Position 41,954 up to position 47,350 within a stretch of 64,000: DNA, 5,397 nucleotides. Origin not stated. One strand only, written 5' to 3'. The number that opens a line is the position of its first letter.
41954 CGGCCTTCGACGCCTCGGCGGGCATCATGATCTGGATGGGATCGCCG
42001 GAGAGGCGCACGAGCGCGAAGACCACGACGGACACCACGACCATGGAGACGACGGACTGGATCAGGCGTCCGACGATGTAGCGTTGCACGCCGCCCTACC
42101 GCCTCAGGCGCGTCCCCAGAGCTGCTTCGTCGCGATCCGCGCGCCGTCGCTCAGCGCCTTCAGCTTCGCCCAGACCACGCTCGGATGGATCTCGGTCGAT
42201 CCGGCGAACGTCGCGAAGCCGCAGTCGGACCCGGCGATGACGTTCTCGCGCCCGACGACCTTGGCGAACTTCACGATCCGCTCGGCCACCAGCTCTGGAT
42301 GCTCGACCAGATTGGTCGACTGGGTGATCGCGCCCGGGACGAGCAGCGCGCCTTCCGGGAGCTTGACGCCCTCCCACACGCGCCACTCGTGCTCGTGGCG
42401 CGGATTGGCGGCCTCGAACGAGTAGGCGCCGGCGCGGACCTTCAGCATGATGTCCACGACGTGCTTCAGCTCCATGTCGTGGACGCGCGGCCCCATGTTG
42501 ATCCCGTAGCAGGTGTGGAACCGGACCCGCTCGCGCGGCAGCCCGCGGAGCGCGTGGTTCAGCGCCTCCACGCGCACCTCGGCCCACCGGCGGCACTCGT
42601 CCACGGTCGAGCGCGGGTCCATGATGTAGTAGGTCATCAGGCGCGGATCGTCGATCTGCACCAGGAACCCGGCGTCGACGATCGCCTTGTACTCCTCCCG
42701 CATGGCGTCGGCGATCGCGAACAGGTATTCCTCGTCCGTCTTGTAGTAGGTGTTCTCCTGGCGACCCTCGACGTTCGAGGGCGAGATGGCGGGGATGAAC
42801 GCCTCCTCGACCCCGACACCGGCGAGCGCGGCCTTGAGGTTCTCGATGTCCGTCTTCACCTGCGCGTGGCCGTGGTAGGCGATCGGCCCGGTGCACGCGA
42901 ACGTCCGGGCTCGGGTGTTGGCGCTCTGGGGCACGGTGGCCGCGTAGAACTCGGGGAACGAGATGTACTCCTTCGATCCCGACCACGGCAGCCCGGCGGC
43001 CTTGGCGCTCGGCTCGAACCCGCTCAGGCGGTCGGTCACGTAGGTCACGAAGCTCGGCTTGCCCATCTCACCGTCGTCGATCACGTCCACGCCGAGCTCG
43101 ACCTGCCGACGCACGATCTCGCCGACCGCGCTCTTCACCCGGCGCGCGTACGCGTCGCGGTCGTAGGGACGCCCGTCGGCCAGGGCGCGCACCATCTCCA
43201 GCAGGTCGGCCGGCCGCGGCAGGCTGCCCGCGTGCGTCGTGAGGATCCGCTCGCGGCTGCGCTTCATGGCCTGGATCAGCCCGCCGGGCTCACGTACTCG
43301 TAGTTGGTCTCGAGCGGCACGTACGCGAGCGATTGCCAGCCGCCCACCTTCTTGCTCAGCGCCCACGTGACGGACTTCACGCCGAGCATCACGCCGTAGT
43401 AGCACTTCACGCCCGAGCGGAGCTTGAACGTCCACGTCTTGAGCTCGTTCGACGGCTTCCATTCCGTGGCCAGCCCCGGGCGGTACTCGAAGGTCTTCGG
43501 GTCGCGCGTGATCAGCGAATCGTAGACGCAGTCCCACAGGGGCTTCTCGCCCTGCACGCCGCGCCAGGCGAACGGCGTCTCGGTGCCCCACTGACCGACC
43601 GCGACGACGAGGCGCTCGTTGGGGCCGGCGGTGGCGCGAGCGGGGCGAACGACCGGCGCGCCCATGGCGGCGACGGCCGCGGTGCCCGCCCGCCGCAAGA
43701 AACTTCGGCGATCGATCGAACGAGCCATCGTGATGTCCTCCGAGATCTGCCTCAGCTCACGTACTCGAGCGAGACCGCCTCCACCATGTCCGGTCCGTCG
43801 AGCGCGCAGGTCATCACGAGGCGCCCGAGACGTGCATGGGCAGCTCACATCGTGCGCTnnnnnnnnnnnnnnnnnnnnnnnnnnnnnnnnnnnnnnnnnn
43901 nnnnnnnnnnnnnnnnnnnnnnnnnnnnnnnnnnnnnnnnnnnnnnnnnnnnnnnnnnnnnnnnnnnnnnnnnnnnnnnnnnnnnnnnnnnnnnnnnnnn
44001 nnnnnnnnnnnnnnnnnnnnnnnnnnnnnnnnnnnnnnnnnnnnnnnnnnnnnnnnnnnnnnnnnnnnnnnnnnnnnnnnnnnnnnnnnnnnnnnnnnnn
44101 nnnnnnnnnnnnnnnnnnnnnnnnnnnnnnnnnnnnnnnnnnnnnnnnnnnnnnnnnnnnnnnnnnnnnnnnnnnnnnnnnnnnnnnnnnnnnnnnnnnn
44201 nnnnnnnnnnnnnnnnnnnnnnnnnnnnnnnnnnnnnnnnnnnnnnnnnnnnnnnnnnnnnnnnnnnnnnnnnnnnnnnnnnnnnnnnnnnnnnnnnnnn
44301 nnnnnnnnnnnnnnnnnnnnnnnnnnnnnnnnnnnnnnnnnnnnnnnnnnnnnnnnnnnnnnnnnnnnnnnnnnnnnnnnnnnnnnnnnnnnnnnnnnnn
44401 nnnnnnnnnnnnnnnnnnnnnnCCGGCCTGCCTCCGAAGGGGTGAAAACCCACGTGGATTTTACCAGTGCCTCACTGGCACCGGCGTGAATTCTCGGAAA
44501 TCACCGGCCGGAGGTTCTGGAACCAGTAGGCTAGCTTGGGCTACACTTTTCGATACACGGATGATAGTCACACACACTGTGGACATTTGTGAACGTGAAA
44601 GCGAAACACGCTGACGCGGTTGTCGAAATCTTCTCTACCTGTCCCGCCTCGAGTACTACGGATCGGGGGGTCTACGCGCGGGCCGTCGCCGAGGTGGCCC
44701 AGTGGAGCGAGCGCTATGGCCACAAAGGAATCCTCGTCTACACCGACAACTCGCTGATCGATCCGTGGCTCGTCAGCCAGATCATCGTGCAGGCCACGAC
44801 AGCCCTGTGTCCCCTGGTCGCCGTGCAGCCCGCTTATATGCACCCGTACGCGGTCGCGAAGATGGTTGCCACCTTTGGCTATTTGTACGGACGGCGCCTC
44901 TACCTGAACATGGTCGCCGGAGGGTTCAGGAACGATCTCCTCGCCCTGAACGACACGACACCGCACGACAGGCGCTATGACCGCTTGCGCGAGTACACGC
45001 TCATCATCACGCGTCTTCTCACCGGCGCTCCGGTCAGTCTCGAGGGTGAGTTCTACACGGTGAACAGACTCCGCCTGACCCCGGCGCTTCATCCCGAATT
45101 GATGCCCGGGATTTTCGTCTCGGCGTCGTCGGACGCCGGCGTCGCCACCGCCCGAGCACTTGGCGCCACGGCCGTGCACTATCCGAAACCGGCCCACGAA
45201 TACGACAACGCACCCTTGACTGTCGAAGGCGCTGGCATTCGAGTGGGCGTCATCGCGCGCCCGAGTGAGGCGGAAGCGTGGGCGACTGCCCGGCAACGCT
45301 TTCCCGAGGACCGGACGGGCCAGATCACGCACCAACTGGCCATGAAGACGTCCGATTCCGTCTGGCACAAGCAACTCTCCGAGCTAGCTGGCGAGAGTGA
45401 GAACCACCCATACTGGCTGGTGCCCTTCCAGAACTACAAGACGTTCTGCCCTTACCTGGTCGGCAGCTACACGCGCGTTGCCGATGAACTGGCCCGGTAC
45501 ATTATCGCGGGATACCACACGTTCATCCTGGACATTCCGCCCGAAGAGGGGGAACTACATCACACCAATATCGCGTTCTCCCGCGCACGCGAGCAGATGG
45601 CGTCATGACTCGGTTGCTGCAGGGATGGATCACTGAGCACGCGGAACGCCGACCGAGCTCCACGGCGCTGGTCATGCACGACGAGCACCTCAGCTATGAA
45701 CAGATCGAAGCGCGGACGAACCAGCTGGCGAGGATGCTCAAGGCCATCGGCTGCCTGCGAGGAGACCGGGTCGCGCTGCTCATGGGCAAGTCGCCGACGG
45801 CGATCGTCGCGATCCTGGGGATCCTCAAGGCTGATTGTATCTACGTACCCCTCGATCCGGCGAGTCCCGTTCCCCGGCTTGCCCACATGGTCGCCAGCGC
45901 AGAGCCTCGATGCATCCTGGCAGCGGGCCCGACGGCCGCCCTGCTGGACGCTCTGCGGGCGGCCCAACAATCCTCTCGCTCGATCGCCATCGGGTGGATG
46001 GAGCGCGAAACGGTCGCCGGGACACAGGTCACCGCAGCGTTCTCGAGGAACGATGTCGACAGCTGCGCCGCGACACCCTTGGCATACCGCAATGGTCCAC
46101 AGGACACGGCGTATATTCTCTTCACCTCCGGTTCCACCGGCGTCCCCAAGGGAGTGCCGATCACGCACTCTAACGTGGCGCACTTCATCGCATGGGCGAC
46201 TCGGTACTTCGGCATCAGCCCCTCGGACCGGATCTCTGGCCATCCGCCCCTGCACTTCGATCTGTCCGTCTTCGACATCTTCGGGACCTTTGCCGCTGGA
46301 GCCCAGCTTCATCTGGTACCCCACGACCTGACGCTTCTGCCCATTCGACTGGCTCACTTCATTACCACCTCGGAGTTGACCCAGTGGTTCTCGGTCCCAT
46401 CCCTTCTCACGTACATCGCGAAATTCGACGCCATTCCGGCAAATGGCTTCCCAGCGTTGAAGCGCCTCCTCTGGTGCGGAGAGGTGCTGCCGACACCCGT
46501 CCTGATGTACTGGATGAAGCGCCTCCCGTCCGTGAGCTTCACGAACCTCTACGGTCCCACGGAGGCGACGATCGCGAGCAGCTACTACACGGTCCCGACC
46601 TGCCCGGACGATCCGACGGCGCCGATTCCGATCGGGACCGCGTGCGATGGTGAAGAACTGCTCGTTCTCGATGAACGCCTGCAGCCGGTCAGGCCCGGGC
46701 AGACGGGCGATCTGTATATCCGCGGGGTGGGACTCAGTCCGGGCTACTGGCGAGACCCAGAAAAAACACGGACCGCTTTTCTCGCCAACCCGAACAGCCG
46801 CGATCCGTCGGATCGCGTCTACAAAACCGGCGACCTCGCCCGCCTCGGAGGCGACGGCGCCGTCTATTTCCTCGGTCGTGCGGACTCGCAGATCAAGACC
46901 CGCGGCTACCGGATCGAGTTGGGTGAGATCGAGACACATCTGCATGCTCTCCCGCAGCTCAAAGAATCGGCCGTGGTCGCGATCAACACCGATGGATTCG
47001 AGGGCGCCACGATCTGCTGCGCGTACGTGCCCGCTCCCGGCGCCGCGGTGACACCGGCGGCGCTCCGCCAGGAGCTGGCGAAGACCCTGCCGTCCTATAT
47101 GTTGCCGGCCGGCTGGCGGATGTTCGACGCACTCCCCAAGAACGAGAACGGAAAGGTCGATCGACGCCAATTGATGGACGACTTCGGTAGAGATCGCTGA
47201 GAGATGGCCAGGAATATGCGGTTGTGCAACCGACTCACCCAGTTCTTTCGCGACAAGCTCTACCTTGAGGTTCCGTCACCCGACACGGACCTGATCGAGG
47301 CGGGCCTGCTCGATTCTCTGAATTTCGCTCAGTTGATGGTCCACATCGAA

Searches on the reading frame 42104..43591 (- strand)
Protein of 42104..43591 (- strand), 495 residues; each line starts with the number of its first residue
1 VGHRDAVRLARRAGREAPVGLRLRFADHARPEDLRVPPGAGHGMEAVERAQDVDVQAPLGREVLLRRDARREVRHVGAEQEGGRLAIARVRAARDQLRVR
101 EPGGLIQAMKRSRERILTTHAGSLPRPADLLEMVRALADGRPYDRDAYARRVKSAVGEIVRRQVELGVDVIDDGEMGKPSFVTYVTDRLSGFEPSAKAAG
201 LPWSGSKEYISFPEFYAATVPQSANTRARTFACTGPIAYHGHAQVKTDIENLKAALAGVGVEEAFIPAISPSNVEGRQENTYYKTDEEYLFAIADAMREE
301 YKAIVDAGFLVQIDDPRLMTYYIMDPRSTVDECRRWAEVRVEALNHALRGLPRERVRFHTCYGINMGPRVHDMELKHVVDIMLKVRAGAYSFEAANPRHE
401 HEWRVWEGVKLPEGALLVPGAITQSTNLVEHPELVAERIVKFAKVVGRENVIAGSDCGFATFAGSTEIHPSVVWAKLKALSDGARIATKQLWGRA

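Call 8: search_protein_families(library=pfam, proteins=[window:42104-43591:-], max_evalue=0.01)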
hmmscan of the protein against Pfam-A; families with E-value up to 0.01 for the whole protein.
window:42104-43591:- (495 aa): 1 family
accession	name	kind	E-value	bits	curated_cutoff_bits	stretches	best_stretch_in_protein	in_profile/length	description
PF01717.24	Meth_synt_2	-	5.3e-15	56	21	2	287-463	146-307/324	Cobalamin-independent synthase, Catalytic domain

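Call 9: search_protein_families(library=ncbifam, proteins=[window:42104-43591:-], max_evalue=0.01)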
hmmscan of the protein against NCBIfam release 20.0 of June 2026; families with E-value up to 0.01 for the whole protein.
window:42104-43591:- (495 aa): 7 families
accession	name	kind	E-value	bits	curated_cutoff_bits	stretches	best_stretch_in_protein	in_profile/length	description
NF003317.0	PRK04326.1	equivalog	6.4e-27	94.6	406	2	280-490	146-325/340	methionine synthase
NF006589.0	PRK09121.1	equivalog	2.1e-18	66.5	392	1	116-491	5-340/342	methionine synthase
NF004875.0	PRK06233.1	equivalog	1.8e-14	53.4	576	1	114-482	8-366/373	vitamin B12 independent methionine synthase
NF005085.0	PRK06520.1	subfamily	6.4e-14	51.9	313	1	110-482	2-362/368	5-methyltetrahydropteroyltriglutamate--homocysteine S-methyltransferase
NF002119.0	PRK00957.1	equivalog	8.9e-10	38.2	258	1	279-460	127-283/306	methionine synthase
TIGR01371.1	met_syn_B12ind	equivalog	3e-08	33.2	929.95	1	117-194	427-503/754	5-methyltetrahydropteroyltriglutamate--homocysteine S-methyltransferase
NF003556.0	PRK05222.1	equivalog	2.4e-07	30.1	541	1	115-195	419-498/750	5-methyltetrahydropteroyltriglutamate--homocysteine S-methyltransferase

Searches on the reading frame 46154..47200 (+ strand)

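Call 58: search_protein_families(library=pfam, proteins=[window:46154-47200:+], max_evalue=0.0001)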
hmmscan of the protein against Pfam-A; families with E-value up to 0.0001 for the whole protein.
window:46154-47200:+ (348 aa): 2 families
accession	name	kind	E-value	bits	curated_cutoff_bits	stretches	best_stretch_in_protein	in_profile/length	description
PF00501.34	AMP-binding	-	2.3e-34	119.3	29.9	1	2-199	181-384/384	AMP-binding enzyme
PF13193.12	AMP-binding_C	-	1.2e-10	42.6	24.5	1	258-334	1-76/76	AMP-binding enzyme C-terminal domain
